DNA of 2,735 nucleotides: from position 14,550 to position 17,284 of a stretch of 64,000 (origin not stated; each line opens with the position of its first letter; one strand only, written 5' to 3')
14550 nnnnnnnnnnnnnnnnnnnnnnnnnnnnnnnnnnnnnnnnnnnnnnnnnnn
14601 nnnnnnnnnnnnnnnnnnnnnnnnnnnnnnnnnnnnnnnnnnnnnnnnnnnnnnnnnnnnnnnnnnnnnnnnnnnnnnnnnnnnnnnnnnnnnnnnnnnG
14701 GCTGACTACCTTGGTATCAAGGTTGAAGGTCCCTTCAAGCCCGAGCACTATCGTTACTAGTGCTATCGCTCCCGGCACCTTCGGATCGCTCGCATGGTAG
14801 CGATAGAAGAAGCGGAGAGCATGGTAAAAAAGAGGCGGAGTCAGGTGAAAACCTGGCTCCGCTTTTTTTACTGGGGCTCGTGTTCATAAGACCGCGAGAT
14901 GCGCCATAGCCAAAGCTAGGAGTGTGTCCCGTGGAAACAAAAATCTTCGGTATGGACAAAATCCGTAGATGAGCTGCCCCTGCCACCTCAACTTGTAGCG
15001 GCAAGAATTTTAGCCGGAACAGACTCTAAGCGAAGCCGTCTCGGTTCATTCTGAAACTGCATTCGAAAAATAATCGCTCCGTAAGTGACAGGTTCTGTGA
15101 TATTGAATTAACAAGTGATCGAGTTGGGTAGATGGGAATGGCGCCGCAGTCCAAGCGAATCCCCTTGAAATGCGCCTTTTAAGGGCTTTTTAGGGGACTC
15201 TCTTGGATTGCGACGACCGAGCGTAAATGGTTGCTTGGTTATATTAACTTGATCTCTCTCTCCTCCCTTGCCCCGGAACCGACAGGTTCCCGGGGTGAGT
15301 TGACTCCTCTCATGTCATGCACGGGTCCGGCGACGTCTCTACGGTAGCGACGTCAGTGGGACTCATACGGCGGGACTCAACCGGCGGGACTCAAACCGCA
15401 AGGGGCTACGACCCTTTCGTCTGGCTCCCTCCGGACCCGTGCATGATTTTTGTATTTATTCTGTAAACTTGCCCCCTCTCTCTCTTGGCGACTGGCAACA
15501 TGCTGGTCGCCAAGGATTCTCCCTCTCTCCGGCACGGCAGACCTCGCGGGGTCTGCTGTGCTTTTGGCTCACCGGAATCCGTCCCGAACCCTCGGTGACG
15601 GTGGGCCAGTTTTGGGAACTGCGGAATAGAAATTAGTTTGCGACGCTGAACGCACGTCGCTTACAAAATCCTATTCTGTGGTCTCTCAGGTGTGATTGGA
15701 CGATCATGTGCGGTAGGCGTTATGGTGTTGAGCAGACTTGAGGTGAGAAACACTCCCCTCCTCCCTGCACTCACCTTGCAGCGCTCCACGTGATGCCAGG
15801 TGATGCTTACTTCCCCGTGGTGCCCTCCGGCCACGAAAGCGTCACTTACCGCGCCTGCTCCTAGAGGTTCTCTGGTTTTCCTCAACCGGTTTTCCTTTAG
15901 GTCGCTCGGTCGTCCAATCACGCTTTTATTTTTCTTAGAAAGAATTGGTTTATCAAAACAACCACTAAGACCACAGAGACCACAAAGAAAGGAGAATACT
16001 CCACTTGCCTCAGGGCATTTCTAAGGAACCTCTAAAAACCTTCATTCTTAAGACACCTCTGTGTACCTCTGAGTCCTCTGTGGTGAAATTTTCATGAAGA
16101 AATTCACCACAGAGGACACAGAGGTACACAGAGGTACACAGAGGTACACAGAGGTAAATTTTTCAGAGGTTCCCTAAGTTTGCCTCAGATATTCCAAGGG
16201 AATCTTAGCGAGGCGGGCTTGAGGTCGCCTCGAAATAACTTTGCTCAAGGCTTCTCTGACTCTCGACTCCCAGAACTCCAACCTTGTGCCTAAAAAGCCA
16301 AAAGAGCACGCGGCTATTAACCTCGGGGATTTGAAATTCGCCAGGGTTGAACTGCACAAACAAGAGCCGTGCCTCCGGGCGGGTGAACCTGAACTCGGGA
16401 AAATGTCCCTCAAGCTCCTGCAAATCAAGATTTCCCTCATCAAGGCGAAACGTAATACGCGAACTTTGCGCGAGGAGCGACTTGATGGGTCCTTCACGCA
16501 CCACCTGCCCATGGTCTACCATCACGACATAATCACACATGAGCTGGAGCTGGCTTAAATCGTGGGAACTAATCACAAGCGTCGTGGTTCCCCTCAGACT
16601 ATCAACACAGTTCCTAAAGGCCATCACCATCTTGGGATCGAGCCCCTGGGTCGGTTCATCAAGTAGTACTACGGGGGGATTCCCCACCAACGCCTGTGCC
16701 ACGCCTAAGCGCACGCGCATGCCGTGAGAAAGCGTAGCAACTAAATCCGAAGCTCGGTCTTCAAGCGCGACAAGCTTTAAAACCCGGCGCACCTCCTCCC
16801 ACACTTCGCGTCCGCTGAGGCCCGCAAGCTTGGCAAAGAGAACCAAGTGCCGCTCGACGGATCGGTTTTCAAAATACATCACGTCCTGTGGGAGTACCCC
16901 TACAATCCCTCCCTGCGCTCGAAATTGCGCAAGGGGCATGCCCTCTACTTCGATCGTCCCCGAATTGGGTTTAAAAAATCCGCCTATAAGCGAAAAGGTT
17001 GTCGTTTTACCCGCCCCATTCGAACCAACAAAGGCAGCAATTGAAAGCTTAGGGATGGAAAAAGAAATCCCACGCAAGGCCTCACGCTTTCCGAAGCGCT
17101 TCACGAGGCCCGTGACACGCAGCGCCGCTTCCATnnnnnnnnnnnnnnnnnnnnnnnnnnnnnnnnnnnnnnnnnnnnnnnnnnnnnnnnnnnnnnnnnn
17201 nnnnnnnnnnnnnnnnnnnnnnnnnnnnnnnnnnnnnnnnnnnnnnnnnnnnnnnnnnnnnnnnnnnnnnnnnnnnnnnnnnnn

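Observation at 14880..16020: Gene-free 1.4-kb convergent intergenic region packed with long hairpins (candidate sRNA locus)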

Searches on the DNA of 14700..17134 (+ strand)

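Call 4: search_rna_families(source=window, start=14700, end=16300, threshold=evalue, max_evalue=10, show_alignments=3)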
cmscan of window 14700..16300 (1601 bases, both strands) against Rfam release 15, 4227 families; matches with E-value up to 10: 43.
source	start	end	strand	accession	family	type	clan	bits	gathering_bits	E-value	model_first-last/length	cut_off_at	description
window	16057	16133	-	RF04128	MIR8562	Gene; miRNA;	-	44.5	211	2.4e-06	1-242/242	no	MIR8562 microRNA precursor family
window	16059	16131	-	RF03820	mir-5429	Gene; miRNA;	-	44.3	80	3.7e-07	1-83/83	no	mir-5429 microRNA precursor family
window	16059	16131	-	RF03244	mir-4798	Gene; miRNA;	-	44.2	75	1.3e-07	1-75/75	no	mir-4798 microRNA precursor family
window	16056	16134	+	RF00961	mir-581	Gene; miRNA;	-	44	100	2.6e-07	1-89/89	no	mir-581 microRNA precursor family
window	16055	16135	+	RF04157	MIR9486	Gene; miRNA;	-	43.5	100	3e-07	12-109/119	no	MIR9486 microRNA precursor family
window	16059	16131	+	RF03820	mir-5429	Gene; miRNA;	-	42.9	80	8.4e-07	1-83/83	no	mir-5429 microRNA precursor family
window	16056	16134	-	RF00961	mir-581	Gene; miRNA;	-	41.7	100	1.1e-06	1-89/89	no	mir-581 microRNA precursor family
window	16053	16137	-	RF00794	mir-42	Gene; miRNA;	CL00088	38.7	70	8.9e-07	1-102/102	no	mir-42 microRNA precursor family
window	16047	16142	-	RF00845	MIR158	Gene; miRNA;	-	38.1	67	1.5e-05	1-100/100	no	MIR158 microRNA precursor family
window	16053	16137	+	RF00794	mir-42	Gene; miRNA;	CL00088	37.3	70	2.3e-06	1-102/102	no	mir-42 microRNA precursor family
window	16055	16135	+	RF01927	MIR1222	Gene; miRNA;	-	37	90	8.1e-06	27-109/134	no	MIR1222 microRNA precursor family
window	16053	16138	+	RF00845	MIR158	Gene; miRNA;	-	36.6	67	3.7e-05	1-100/100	no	MIR158 microRNA precursor family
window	16029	16159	-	RF01927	MIR1222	Gene; miRNA;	-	36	90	1.5e-05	1-134/134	no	MIR1222 microRNA precursor family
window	16054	16134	-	RF03621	MIR4245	Gene; miRNA;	-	34.9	74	0.00054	1-128/128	no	MIR4245 microRNA precursor family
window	16059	16133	-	RF00964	mir-938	Gene; miRNA;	-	32.5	84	0.00026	1-81/81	no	mir-938 microRNA precursor family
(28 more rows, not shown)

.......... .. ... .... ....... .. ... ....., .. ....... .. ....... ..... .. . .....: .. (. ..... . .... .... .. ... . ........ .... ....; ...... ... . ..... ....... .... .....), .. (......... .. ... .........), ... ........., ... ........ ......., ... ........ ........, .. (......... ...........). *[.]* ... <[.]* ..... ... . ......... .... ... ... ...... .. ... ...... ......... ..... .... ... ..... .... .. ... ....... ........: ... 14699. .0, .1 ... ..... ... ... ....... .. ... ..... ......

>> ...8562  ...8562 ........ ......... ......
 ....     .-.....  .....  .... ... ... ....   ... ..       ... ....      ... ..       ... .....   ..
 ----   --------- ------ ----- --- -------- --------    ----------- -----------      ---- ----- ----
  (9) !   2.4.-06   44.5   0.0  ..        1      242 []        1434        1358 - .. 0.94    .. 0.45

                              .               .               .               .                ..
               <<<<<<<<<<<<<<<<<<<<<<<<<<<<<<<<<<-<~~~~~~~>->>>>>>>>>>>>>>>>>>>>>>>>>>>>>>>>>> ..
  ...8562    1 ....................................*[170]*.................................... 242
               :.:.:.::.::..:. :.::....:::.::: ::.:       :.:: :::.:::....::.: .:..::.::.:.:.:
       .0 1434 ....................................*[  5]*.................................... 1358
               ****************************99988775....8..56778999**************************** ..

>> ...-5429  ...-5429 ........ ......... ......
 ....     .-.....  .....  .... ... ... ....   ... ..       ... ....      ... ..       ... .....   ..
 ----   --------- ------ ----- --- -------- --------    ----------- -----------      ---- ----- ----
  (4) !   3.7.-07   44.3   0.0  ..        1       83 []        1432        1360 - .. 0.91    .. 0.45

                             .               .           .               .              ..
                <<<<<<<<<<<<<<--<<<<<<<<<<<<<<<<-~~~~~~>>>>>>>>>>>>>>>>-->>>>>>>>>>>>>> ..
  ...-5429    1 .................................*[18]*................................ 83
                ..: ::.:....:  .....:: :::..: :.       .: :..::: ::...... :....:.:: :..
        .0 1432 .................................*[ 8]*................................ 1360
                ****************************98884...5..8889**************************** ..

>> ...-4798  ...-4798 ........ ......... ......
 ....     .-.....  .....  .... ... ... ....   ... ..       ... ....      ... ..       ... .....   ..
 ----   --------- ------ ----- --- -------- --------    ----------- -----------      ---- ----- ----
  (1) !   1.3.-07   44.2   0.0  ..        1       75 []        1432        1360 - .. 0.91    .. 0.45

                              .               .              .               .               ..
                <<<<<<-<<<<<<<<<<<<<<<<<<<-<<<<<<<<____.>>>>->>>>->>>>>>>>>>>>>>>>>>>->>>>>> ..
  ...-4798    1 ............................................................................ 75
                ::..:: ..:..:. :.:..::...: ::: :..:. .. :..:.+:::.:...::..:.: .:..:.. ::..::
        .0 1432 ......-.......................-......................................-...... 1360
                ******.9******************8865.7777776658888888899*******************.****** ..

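Call 46: build_rna_model(alignment_id=A4)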
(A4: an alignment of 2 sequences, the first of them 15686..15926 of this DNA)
Model R1 built from alignment A4 (2 sequences, 244 columns); structure: RNAalifold consensus.
model positions 244; base pairs 68; branch points 4; effective number of sequences 1.03; information 0.59 bits per position. Calibrated on 0.2 Mb of random sequence (short: E-values are rough).
structure used (alignment columns):
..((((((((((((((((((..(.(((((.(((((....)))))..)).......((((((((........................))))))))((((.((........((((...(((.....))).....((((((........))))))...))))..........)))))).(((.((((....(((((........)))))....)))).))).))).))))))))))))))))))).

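Call 49: search_with_rna_model(model_id=R1, sources=[window, L161, L162, L163, L164, L165, L166, L167, L168, L169, L170, L171, L172, L173, L001, L002, L003, L004, L005, L006, L007, L008, L009, L010, L011, L012, L081, L082, L083, L084, L085, L086, L087], max_evalue=1)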
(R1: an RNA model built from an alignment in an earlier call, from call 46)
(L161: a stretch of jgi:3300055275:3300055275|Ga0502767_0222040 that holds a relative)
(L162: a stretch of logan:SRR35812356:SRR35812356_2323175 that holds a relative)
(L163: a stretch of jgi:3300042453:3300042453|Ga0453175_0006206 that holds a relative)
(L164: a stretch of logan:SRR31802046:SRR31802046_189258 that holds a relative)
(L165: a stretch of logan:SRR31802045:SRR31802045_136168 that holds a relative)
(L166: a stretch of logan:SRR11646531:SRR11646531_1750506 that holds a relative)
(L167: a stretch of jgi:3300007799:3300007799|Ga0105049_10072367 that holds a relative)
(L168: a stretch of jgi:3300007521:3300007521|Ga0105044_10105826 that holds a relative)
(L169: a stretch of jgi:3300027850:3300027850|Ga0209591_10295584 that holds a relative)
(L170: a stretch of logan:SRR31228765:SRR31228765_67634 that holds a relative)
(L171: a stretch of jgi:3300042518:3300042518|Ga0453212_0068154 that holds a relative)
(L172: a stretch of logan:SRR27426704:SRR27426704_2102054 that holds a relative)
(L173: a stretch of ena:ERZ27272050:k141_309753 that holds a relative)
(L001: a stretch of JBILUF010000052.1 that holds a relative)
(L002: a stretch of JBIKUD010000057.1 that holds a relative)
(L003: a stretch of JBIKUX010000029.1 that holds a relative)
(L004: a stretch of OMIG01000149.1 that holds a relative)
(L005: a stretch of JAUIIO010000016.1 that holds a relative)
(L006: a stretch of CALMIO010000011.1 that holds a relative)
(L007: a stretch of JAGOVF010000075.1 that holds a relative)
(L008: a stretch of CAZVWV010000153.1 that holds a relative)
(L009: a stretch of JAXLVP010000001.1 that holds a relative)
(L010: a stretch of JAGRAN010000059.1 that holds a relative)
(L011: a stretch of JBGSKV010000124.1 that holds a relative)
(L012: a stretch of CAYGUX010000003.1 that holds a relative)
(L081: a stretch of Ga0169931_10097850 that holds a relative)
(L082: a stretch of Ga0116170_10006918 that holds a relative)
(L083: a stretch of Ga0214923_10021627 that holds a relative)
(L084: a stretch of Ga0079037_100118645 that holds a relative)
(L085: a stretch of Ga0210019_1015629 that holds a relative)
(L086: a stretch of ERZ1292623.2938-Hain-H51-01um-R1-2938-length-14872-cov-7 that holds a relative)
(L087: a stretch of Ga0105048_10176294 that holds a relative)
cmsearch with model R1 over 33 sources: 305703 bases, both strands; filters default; matches with E-value up to 1: 8.
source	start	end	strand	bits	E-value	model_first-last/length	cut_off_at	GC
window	15686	15926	+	269.3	1.1e-97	1-244/244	no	0.56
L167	3055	3293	-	263.2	2.1e-95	1-244/244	no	0.54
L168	2948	3134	-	136.8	1.1e-48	18-244/244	5'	0.56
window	15687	15927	-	12.5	0.0095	1-244/244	no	0.56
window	29790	29829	-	9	0.2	56-95/244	no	0.52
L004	7337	7365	+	8.5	0.3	1-244/244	no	0.62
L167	3054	3292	+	8.1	0.41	1-244/244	no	0.54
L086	6705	6737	-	7.1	0.92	1-244/244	no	0.64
